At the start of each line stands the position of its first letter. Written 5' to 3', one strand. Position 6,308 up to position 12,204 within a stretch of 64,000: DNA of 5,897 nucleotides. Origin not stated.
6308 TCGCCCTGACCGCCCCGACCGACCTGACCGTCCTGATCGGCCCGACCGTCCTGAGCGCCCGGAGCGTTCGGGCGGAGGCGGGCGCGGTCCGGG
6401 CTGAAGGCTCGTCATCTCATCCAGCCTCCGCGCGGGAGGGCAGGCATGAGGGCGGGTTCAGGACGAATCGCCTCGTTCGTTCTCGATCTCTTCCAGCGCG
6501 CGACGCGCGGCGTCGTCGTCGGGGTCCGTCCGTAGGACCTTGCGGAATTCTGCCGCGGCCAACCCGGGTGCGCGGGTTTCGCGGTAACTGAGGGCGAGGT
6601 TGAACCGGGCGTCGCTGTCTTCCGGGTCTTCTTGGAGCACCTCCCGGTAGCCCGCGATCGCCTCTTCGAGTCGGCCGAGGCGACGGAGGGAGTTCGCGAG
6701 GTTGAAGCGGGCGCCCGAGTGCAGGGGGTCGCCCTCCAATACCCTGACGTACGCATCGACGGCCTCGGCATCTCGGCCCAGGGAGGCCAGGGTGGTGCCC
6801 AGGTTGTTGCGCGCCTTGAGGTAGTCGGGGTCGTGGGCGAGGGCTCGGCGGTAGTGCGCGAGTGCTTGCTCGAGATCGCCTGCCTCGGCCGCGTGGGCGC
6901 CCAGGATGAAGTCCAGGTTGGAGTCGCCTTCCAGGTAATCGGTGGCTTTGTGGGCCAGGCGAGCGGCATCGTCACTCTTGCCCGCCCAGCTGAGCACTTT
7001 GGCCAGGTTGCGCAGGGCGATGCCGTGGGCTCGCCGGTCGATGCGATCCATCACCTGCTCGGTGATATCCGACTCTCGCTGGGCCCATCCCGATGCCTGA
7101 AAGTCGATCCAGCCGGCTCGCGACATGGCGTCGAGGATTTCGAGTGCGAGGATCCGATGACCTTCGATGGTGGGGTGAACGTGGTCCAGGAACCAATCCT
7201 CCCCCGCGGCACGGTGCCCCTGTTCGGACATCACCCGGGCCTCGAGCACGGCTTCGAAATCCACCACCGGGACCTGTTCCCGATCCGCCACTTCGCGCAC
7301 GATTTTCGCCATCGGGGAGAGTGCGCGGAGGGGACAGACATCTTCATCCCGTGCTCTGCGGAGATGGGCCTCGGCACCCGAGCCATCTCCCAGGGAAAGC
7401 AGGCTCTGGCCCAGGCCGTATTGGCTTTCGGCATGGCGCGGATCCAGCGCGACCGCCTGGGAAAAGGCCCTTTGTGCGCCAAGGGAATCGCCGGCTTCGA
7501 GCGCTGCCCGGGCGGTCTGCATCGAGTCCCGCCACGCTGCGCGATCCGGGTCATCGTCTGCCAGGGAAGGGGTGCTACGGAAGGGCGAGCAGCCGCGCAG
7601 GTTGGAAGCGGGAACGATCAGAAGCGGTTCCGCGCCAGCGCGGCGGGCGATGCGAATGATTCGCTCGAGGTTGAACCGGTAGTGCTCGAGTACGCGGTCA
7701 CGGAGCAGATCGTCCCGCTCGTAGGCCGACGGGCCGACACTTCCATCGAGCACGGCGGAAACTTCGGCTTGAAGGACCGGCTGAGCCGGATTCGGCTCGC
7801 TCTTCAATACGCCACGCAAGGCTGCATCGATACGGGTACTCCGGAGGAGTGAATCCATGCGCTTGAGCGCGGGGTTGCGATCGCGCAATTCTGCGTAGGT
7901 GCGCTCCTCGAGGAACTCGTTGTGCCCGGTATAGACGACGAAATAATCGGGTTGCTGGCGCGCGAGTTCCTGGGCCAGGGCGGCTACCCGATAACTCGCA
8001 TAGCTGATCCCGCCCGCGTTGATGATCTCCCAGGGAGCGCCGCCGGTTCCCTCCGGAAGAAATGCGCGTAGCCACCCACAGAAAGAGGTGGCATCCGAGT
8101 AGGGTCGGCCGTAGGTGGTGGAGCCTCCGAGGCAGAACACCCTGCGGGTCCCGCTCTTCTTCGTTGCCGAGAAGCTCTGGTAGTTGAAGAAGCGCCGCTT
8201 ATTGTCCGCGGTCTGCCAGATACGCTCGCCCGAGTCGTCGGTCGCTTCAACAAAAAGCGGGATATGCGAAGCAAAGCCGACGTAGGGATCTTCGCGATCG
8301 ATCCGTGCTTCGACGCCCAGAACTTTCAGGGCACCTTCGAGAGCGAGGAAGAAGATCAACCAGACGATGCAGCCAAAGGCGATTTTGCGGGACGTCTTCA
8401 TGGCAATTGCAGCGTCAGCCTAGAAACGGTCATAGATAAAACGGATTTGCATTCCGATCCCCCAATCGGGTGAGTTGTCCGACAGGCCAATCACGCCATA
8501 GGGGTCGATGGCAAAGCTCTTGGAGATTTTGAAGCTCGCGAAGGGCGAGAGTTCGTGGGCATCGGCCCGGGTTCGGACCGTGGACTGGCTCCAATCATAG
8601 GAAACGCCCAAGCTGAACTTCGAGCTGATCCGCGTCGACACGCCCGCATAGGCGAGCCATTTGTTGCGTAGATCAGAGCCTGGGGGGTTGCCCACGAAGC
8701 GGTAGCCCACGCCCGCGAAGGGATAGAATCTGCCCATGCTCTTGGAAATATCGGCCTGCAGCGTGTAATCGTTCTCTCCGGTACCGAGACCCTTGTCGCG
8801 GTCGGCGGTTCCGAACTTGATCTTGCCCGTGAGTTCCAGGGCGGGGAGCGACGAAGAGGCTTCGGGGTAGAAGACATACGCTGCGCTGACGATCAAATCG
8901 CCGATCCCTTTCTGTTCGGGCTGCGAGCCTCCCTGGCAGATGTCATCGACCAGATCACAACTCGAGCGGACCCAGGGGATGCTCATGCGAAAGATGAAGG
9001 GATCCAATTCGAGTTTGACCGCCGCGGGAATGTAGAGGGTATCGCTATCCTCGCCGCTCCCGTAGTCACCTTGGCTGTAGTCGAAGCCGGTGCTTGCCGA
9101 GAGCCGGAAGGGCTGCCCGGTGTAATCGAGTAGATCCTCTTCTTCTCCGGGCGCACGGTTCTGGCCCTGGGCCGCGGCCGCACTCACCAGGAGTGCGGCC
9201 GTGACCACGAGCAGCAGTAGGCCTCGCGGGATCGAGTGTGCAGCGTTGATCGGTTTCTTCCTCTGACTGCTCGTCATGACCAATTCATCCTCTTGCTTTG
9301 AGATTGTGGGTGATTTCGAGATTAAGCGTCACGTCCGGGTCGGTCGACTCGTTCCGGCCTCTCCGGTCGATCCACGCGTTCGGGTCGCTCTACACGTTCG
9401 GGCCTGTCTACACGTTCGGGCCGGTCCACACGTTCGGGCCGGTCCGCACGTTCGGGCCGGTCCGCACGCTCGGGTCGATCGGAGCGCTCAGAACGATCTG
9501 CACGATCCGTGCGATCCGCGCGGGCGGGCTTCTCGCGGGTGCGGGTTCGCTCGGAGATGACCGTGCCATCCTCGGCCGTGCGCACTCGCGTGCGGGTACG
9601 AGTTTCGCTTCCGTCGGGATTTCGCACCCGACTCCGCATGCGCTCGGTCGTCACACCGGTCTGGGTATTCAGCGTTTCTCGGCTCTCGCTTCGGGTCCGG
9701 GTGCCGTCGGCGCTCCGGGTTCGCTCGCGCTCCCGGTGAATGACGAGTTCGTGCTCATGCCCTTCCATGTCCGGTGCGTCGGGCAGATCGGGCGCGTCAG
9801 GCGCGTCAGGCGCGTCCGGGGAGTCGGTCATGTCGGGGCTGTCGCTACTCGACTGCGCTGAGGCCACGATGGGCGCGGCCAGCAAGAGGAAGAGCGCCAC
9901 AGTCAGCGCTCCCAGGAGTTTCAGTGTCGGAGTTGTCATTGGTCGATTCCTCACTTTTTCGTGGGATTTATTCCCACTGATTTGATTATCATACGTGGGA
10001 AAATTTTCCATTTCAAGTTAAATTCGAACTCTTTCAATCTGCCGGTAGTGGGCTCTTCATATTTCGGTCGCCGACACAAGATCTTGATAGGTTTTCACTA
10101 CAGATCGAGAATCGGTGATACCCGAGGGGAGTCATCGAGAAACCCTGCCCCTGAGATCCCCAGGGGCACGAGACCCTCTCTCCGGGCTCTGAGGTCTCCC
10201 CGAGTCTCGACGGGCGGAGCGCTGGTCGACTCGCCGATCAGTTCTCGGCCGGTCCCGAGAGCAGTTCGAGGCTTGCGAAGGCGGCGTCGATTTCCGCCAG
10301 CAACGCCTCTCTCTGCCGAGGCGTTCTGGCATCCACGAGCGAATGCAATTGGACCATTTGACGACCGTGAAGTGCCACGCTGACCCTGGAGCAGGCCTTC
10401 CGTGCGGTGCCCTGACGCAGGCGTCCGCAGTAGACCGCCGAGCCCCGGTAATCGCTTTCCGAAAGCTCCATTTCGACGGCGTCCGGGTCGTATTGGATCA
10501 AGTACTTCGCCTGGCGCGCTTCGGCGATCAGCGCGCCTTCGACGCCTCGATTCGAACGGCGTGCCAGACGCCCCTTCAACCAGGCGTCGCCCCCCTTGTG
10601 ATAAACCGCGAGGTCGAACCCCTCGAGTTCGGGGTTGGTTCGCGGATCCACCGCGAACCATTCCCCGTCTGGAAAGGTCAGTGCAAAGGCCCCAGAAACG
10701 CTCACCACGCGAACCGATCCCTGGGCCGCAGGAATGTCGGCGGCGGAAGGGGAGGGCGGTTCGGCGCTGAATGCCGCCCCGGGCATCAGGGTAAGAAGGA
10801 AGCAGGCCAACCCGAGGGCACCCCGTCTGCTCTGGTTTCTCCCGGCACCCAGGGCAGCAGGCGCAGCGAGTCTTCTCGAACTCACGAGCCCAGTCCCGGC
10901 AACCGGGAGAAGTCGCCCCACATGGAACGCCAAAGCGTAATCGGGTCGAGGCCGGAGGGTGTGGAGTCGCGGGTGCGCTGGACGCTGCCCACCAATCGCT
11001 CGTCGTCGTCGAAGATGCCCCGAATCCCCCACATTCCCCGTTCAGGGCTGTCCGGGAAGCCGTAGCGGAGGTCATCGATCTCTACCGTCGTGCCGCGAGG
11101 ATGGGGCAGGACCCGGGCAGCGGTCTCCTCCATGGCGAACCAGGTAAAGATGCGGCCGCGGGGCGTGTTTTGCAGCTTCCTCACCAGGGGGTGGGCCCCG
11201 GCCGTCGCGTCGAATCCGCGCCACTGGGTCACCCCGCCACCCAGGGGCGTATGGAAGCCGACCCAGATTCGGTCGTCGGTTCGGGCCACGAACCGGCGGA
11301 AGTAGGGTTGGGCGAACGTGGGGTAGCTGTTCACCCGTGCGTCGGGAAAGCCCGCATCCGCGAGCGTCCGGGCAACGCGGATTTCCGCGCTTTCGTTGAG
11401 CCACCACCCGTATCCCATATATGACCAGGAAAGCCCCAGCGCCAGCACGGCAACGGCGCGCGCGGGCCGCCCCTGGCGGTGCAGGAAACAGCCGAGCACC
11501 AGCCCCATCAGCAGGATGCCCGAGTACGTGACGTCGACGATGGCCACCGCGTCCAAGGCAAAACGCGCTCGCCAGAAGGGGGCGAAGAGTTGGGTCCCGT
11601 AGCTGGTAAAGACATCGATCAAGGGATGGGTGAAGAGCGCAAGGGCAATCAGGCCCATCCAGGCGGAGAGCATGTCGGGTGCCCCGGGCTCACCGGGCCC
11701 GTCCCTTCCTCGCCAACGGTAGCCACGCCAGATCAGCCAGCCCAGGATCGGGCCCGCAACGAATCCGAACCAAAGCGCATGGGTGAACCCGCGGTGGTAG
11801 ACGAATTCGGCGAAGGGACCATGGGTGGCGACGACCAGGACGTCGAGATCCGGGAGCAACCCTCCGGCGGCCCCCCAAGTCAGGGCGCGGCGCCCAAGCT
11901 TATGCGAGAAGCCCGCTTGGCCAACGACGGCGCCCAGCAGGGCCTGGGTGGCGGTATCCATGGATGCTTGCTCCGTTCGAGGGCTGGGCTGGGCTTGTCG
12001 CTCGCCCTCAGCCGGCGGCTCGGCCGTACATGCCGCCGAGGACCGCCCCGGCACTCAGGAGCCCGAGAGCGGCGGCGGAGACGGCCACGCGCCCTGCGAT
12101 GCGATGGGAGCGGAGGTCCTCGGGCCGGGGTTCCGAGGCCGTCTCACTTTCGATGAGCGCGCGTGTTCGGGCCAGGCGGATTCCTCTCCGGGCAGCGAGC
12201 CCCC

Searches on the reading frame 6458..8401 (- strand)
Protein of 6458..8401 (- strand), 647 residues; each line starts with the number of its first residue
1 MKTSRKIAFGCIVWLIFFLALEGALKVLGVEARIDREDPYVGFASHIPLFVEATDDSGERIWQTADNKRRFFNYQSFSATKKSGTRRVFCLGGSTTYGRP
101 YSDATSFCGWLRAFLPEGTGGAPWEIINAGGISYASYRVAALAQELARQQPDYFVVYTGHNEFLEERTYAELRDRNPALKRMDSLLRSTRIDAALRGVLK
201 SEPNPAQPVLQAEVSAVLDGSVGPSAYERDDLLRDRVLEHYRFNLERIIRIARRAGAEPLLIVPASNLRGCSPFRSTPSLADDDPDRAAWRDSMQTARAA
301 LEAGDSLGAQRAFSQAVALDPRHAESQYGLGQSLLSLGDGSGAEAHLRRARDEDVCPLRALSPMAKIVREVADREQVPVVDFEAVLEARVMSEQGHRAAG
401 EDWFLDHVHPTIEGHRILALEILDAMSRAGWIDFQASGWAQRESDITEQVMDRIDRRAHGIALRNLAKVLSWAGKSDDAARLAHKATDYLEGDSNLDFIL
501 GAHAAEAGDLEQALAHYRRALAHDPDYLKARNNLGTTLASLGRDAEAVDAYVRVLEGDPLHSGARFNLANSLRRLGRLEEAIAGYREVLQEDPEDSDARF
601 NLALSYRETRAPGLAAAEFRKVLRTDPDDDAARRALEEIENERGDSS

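Call 54: search_protein_families(library=pfam, proteins=[window:6458-8401:-], max_evalue=0.001)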
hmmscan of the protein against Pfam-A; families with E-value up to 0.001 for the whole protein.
window:6458-8401:- (647 aa): 19 families
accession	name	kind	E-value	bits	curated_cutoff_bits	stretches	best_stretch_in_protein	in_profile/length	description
PF13432.12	TPR_16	-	8.6e-27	93.7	32.7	3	567-629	2-64/65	Tetratricopeptide repeat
PF07719.23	TPR_2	-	7.2e-26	88.6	27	2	564-595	3-34/34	Tetratricopeptide repeat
PF00515.34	TPR_1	-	5.9e-25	86.5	27.8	2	564-595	3-34/34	Tetratricopeptide repeat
PF14559.12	TPR_19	-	1.7e-24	86.3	25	3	300-354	1-55/68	Tetratricopeptide repeat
PF13431.12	TPR_17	-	3.8e-22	77.1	24.4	1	551-583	2-34/34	Tetratricopeptide repeat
PF13414.12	TPR_11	-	1.3e-21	76.5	26.8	2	506-542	6-42/42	TPR repeat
PF13428.12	TPR_14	-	1.2e-16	60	23.5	1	564-603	3-42/44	Tetratricopeptide repeat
PF13181.12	TPR_8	-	8.5e-16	57.1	25.7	0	564-594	3-33/34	Tetratricopeptide repeat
PF13472.12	Lipase_GDSL_2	-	2.5e-15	57.9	32.9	2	90-297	1-134/178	GDSL-like Lipase/Acylhydrolase family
PF13424.12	TPR_12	-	1.3e-13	51.4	30.1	1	500-557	9-74/77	Tetratricopeptide repeat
PF24575.1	TPR_Slam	-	1.6e-13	51.4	35.2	2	497-547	50-100/104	Surface lipoprotein assembly modifier, N-terminal TPR repeats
PF23914.1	TPR_CcmH_CycH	-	4.6e-12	46.5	42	1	517-631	39-156/158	Cytochrome c-type biogenesis protein H TPR domain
PF13174.12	TPR_6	-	7.4e-12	45.5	26.3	0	564-594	2-32/33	Tetratricopeptide repeat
PF13374.12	TPR_10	-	7.7e-08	32.6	27.5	0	529-556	3-30/42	Tetratricopeptide repeat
PF12895.13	ANAPC3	-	1.4e-07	32.1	27.2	0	509-585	4-79/82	Anaphase-promoting complex, cyclosome, subunit 3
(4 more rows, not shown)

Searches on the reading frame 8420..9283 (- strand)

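Call 54: search_protein_families(library=pfam, proteins=[window:8420-9283:-], max_evalue=0.001)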
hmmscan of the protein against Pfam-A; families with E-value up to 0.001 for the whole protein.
window:8420-9283:- (287 aa): 2 families
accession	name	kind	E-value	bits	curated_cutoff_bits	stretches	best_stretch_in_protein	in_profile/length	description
PF13557.12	Phenol_MetA_deg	-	1.2e-08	35.8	22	1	122-279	65-237/242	Putative MetA-pathway of phenol degradation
PF11383.14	DUF3187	-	0.00068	19.3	24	1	126-282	154-318/320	Protein of unknown function (DUF3187)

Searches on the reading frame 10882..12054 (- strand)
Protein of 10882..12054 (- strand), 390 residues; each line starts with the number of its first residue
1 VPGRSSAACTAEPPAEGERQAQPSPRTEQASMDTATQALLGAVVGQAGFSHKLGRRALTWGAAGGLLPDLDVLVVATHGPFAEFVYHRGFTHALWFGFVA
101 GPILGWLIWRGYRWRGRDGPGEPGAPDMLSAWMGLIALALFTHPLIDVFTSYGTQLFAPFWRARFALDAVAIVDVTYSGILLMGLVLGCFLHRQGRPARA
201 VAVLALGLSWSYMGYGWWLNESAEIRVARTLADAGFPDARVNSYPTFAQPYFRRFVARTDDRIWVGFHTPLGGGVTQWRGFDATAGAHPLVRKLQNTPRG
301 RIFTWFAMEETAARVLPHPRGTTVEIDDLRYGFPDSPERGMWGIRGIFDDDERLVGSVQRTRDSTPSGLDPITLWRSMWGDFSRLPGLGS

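Call 54: search_protein_families(library=pfam, proteins=[window:10882-12054:-], max_evalue=0.001)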
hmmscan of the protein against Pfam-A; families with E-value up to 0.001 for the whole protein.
window:10882-12054:- (390 aa): 1 family
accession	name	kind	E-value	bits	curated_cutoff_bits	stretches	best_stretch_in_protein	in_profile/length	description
PF04307.19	YdjM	-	2.8e-29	102.3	29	1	32-216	1-174/176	YdjM inner membrane protein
